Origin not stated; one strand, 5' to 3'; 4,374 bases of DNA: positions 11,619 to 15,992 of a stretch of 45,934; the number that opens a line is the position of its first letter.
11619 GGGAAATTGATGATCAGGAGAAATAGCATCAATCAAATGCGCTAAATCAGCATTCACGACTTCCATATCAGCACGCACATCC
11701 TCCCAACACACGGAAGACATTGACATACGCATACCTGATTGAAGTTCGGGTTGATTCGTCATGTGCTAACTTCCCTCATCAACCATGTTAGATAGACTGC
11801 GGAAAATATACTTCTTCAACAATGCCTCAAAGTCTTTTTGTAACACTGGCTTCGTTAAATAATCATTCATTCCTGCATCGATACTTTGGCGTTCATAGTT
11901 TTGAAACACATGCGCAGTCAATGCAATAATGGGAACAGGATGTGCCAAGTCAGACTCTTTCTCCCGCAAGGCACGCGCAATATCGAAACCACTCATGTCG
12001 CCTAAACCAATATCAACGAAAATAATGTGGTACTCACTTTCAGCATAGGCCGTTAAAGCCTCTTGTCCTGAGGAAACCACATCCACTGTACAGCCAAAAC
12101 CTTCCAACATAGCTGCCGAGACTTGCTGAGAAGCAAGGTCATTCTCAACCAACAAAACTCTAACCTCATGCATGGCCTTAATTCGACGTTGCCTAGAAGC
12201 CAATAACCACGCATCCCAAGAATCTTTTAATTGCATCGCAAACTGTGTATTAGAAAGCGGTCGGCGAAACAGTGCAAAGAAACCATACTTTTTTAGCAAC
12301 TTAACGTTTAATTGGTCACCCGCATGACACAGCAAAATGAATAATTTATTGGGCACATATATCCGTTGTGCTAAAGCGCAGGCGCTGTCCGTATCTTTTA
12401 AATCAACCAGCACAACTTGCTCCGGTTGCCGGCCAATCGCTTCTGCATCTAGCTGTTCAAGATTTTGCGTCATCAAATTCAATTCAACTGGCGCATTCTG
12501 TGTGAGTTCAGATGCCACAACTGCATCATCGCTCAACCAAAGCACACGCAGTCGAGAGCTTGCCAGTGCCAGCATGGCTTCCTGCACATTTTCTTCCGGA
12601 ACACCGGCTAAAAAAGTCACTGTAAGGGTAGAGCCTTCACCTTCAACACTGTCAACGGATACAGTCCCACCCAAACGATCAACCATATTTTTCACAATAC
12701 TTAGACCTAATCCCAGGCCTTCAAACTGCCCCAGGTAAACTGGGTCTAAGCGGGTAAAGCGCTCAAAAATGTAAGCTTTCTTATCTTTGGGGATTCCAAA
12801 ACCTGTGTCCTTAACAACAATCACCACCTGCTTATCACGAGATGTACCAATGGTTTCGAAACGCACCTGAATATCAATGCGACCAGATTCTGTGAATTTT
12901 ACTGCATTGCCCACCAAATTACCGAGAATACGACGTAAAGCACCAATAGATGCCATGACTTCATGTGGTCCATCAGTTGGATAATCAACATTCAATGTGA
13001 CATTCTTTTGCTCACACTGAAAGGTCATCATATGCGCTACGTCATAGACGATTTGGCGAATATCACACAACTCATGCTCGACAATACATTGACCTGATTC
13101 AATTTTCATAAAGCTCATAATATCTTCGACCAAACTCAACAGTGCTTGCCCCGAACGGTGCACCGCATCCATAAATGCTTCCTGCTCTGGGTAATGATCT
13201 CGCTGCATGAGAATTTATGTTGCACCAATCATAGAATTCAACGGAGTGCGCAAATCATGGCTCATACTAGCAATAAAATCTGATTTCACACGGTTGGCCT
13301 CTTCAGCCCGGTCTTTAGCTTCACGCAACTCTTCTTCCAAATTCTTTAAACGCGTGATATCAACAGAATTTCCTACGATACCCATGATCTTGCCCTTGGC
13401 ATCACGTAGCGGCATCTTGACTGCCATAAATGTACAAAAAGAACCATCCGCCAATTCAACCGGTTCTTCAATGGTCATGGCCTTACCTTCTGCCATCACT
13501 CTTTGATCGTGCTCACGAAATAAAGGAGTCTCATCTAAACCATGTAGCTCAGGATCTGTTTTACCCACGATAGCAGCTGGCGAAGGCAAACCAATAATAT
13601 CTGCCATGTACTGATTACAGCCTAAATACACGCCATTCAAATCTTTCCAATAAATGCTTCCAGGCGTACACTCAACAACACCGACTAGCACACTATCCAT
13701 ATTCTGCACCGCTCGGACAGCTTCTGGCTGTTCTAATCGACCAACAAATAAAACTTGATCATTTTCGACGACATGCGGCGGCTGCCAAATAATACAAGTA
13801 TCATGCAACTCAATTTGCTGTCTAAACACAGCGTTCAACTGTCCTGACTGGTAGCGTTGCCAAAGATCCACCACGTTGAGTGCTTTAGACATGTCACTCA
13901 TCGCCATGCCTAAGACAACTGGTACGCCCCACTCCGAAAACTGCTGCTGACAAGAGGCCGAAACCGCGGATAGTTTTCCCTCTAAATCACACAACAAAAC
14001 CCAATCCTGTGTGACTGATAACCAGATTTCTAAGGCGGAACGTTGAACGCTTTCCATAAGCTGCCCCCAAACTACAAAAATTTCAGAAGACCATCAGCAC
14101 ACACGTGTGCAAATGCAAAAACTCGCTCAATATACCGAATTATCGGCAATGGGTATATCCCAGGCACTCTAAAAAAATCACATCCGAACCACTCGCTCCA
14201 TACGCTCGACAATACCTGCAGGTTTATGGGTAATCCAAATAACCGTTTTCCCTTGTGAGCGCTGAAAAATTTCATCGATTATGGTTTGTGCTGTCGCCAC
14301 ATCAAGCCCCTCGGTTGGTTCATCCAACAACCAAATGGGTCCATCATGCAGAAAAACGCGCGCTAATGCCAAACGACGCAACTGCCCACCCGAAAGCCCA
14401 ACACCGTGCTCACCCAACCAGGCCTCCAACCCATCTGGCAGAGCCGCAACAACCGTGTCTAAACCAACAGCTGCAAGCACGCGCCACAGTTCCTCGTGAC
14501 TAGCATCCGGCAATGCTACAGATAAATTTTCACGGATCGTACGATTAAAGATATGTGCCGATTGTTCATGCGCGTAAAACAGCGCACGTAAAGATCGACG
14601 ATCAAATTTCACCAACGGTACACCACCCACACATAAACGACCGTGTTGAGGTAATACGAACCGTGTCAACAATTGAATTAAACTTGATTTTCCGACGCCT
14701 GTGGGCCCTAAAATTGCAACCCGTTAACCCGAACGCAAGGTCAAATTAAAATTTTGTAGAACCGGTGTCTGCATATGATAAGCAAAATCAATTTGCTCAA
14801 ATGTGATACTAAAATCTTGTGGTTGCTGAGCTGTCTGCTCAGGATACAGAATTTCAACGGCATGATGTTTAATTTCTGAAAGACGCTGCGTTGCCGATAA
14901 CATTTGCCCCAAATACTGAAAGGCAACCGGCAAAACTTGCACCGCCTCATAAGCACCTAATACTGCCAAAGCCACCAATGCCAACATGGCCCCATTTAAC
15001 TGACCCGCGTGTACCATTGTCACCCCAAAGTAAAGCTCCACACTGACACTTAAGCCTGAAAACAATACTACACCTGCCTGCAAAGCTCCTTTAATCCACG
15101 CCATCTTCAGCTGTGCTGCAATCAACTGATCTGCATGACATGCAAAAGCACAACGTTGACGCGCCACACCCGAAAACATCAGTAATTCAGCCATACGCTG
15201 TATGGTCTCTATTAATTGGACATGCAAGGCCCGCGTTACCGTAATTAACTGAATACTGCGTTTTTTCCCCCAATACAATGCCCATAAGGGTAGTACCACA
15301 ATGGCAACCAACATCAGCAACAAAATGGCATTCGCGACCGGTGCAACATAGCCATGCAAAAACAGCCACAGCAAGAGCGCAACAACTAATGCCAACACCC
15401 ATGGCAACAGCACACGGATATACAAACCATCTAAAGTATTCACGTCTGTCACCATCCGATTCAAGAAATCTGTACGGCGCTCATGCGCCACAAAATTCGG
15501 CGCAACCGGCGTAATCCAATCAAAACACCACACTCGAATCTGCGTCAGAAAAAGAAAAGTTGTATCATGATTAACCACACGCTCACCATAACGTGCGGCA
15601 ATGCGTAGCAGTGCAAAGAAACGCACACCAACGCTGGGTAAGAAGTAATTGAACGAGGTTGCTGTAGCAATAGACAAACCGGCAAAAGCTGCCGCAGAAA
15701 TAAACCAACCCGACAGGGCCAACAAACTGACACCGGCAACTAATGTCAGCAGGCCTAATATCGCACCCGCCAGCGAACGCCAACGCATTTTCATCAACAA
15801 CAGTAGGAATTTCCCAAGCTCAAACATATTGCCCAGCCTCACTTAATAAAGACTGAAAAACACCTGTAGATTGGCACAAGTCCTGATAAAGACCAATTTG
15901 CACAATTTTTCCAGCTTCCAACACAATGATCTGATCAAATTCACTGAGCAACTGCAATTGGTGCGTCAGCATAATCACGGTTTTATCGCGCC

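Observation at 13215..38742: Three intact-looking genes each carry a single in-frame TAA of the same apparent type (GAA to TAA), all on the minus strand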

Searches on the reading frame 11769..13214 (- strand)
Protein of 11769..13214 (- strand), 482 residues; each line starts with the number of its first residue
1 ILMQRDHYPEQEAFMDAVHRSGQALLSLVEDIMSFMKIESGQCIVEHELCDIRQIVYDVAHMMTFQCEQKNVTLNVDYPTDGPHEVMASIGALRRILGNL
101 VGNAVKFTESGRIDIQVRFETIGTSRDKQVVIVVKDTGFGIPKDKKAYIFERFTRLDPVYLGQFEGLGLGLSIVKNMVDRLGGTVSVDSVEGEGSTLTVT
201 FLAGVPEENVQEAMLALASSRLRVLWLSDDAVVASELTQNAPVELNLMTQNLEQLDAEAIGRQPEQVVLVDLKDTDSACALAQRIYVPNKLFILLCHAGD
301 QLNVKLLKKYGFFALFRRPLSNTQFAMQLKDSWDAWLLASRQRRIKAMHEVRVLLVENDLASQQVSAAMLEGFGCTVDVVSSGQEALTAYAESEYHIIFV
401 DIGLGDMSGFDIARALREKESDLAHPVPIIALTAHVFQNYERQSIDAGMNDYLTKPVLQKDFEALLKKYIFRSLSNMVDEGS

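Call 10: search_protein_families(library=pfam, proteins=[window:11769-13214:-])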
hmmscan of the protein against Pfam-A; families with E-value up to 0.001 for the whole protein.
window:11769-13214:- (482 aa): 2 families
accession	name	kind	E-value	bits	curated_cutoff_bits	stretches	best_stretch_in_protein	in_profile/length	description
PF02518.31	HATPase_c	-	3.6e-25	89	26.4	1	92-201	5-107/111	Histidine kinase-, DNA gyrase B-, and HSP90-like ATPase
PF00072.30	Response_reg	-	3.5e-21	75.9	30.2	1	353-464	1-108/111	Response regulator receiver domain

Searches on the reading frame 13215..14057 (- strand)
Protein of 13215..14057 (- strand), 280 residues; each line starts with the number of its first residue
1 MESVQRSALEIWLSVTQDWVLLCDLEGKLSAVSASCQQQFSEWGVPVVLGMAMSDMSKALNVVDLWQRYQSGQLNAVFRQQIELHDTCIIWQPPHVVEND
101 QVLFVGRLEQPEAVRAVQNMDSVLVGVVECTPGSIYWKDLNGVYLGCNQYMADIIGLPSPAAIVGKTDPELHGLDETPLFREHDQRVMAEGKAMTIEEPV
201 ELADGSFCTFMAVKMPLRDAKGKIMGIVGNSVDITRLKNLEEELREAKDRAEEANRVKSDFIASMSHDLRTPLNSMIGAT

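Call 10: search_protein_families(library=pfam, proteins=[window:13218-14057:-])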
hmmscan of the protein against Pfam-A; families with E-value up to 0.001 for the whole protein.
window:13218-14057:- (280 aa): 2 families
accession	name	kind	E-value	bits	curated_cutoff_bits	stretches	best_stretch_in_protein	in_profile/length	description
PF08448.16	PAS_4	-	6.4e-17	62.2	23.1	1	132-238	5-109/110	PAS fold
PF00512.31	HisKA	-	5e-07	30.1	26.9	1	258-279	2-23/66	His Kinase A (phospho-acceptor) domain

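Call 40: find_encoding_contigs(protein=window:13215-14057:-, flank=10000, max_places=10)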
Protein window:13215-14057:- (280 aa): 4 contigs read that carry it; 4 places shown.
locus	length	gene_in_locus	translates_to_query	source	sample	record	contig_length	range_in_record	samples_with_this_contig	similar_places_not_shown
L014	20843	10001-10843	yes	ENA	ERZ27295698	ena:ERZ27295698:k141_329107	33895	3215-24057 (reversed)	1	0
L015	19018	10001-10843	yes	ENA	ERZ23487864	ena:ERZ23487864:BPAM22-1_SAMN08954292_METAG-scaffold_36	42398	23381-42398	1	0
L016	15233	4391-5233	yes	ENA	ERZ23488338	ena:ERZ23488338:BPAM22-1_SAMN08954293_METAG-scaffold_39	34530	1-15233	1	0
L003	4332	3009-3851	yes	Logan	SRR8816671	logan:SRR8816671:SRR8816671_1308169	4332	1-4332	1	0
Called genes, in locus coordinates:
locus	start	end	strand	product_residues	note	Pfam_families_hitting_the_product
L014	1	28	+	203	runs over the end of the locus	PF13036:LpoB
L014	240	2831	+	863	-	PF00521:DNA_topoisoIV, PF03989:DNA_gyraseA_C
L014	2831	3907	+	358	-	PF00266:Aminotran_5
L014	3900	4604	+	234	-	PF02224:Cytidylate_kin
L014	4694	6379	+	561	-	PF00575:S1, PF21710:Spt6_S1 (faint), PF00575:S1, PF23459:S1_RRP5 (weak), PF24685:OB_RRP5_4th (faint), PF00575:S1, PF23459:S1_RRP5 (weak)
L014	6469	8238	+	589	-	PF00664:ABC_membrane, PF00005:ABC_tran, PF13304:AAA_21 (faint)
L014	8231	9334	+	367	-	-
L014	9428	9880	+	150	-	PF00005:ABC_tran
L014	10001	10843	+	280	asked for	PF08448:PAS_4, PF00512:HisKA (weak)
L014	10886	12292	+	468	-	PF02518:HATPase_c, PF00072:Response_reg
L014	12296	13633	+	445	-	-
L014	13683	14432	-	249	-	PF00218:IGPS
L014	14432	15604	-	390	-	PF01702:TGT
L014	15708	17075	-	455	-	PF00171:Aldedh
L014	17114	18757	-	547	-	PF02776:TPP_enzyme_N, PF00205:TPP_enzyme_M, PF02775:TPP_enzyme_C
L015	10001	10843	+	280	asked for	PF08448:PAS_4, PF00512:HisKA (weak)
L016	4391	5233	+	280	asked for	PF08448:PAS_4, PF00512:HisKA (weak)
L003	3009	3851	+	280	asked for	PF08448:PAS_4, PF00512:HisKA (weak)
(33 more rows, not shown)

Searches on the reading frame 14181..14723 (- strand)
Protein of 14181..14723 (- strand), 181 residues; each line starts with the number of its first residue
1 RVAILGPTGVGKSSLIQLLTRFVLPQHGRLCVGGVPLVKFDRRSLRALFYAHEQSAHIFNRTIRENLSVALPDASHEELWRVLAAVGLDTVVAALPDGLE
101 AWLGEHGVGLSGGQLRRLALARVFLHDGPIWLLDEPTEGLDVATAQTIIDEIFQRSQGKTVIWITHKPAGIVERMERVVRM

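Call 10: search_protein_families(library=pfam, proteins=[window:14181-14723:-])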
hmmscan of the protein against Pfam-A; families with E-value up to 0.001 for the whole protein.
window:14181-14723:- (181 aa): 5 families
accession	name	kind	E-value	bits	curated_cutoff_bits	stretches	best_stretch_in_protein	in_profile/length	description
PF00005.33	ABC_tran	-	5.9e-21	75.9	25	1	2-137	14-136/137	ABC transporter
PF02463.25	SMC_N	-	9.5e-06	25.6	40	0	109-180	136-210/220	RecF/RecN/SMC N terminal domain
PF13304.12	AAA_21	-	2.3e-05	25.1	27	0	111-168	239-300/304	AAA domain, putative AbiEii toxin, Type IV TA system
PF13191.12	AAA_16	-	0.00014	22.9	32.6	1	2-86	27-100/167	AAA ATPase domain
PF13481.12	AAA_25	-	0.00036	20.7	27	1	2-109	36-145/195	AAA domain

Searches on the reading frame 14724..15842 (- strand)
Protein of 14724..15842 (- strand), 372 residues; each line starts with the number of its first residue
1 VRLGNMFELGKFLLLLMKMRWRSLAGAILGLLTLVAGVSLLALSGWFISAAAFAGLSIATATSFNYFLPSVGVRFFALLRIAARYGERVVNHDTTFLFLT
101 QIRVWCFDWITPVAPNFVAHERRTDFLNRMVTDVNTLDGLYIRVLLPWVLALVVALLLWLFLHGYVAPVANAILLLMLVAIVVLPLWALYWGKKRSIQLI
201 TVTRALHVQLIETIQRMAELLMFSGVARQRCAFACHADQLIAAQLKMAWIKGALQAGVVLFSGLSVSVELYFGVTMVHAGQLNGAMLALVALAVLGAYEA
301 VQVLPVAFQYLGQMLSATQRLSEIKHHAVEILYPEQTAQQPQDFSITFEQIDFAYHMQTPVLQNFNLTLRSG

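Call 10: search_protein_families(library=pfam, proteins=[window:14727-15842:-])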
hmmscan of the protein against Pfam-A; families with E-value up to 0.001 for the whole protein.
window:14727-15842:- (372 aa): 1 family
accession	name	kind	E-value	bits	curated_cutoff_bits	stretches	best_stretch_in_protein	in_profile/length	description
PF00664.28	ABC_membrane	-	0.00017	21.8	28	1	28-283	3-256/274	ABC transporter transmembrane region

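Call 11: find_encoding_contigs(protein=window:14724-15842:-, flank=3000, max_places=6)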
Protein window:14724-15842:- (372 aa): no gene with exactly this product is on record in the collection.

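Call 13: find_related_loci(query=window:14727-15842:-, collection=genome_contigs, flank=10000)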
Query window:14727-15842:- (372 aa) in genome_contigs; peptide patterns used: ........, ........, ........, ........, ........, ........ (x = any residue, [..] = any of these).
23 stretches matched a pattern, but none encodes a relative of the query by tblastn (E <= 1e-3).
